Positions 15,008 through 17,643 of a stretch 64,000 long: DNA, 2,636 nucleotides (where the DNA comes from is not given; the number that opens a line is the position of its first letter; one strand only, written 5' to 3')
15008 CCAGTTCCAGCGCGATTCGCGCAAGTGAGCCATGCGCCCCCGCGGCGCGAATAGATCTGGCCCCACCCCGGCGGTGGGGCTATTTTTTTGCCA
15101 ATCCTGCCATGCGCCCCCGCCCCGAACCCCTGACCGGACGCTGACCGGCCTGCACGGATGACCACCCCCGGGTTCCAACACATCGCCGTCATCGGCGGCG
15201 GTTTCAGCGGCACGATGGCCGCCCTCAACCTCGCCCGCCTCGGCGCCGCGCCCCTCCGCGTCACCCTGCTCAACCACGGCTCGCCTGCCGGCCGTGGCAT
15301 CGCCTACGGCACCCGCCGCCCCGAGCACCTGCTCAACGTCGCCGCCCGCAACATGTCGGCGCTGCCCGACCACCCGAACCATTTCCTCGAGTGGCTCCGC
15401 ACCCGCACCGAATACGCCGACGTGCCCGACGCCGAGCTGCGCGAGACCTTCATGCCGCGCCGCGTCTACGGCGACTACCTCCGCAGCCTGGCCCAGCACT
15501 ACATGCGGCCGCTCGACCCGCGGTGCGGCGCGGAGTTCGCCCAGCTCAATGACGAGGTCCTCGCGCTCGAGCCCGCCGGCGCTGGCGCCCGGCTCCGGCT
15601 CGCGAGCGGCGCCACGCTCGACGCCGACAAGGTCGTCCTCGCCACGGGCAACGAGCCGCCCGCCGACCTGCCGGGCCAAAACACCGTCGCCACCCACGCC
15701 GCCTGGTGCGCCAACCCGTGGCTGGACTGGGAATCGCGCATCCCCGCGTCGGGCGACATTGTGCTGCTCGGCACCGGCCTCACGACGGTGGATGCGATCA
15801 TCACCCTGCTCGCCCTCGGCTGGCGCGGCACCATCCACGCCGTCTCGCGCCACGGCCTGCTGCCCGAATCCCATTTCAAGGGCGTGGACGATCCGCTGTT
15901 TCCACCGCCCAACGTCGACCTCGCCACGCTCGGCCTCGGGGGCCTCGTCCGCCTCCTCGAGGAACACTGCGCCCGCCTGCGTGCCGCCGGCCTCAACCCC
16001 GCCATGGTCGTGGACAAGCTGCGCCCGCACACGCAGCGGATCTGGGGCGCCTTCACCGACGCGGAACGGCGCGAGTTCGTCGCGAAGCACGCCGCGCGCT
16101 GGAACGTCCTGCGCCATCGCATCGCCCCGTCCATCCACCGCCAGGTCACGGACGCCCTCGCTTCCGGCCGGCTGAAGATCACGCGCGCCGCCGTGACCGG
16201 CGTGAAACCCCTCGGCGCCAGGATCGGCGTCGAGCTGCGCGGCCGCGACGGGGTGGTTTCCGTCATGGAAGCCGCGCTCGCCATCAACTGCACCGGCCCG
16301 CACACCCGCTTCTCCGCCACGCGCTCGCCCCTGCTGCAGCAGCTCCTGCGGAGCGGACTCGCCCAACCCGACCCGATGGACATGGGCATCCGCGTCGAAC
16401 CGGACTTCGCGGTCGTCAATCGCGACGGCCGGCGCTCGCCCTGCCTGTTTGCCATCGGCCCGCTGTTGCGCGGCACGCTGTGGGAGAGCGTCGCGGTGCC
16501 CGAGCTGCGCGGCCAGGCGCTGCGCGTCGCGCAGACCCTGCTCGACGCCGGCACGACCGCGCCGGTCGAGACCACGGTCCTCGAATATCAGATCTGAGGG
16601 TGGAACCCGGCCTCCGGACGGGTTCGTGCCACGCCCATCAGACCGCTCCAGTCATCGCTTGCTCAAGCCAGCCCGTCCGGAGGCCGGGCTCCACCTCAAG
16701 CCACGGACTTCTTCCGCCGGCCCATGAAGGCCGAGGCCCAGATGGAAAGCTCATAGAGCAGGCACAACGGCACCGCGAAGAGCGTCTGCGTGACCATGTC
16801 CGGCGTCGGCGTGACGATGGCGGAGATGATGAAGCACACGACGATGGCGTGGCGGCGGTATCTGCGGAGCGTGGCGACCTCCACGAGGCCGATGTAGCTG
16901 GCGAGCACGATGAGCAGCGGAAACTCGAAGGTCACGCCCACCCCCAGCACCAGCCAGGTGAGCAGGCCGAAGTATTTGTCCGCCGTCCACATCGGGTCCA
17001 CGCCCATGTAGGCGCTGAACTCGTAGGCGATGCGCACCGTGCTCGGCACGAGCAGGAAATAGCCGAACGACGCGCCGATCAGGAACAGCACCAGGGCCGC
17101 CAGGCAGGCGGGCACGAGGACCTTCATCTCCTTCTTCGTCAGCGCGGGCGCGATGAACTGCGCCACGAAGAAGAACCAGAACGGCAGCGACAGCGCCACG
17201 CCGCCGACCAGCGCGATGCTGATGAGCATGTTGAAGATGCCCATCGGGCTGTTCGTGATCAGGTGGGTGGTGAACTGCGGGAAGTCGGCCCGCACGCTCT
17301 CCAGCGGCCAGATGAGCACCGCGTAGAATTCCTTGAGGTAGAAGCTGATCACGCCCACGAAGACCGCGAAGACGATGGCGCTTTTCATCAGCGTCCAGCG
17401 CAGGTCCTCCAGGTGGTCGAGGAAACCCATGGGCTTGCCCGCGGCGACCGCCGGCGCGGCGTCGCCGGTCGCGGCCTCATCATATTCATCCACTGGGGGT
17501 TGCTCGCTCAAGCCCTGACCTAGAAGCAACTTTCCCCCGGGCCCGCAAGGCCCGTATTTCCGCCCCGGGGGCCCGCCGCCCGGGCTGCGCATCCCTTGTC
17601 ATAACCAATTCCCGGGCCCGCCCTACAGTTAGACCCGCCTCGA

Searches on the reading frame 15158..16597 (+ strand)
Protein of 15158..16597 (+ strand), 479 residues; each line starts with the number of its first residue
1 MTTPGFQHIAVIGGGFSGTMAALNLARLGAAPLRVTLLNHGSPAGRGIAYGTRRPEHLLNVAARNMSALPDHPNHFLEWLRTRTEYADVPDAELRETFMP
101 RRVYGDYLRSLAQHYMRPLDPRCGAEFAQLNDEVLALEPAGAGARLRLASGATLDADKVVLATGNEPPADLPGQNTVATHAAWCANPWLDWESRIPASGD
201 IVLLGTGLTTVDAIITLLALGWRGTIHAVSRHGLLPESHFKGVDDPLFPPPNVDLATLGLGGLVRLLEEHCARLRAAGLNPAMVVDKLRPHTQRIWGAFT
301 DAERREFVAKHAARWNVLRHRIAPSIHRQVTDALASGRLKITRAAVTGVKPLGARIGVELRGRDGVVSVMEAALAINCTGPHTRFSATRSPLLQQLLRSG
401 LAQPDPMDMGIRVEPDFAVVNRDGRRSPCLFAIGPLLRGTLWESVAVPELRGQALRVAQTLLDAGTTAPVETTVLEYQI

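Call 58: search_protein_families(library=pfam, proteins=[window:15158-16597:+], max_evalue=0.01)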
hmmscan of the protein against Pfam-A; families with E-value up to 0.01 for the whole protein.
window:15158-16597:+ (479 aa): 10 families
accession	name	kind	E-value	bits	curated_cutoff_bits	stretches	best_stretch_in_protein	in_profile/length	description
PF13454.12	NAD_binding_9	-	9.5e-39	133.3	21.8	1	10-165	1-154/155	FAD-NAD(P)-binding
PF07992.20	Pyr_redox_2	-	1.4e-09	38.3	26.1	1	8-228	2-173/291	Pyridine nucleotide-disulphide oxidoreductase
PF01266.30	DAO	-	3.5e-07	30.5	27.9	1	9-161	2-153/353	FAD dependent oxidoreductase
PF13450.12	NAD_binding_8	-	0.00013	22.6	21.9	1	11-76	1-62/68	NAD(P)-binding Rossmann-like domain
PF13738.12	Pyr_redox_3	-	0.00037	20.3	30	0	7-43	165-198/305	Pyridine nucleotide-disulphide oxidoreductase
PF03486.20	HI0933_like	-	0.00046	20.1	50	0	8-49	2-40/244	HI0933-like protein Rossmann domain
PF00890.30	FAD_binding_2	-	0.0014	18.4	20.4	0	9-47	2-37/414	FAD binding domain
PF12831.13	FAD_oxidored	-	0.0019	18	27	0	9-37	2-27/416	FAD dependent oxidoreductase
PF01134.28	GIDA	-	0.0023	17.5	22.1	0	9-31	2-24/391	Glucose inhibited division protein A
PF21306.2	TetR_C_40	-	0.0098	16.8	27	0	298-356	17-75/117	Tetracyclin repressor-like, C-terminal domain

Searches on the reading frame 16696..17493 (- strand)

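Call 58: search_protein_families(library=pfam, proteins=[window:16696-17493:-], max_evalue=0.01)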
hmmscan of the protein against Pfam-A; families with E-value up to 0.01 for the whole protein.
window:16696-17493:- (265 aa): 1 family
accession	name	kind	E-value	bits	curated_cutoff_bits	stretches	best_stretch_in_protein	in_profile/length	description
PF00902.23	TatC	-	3.4e-55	187.5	25.1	1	26-242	1-208/208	Sec-independent protein translocase protein (TatC)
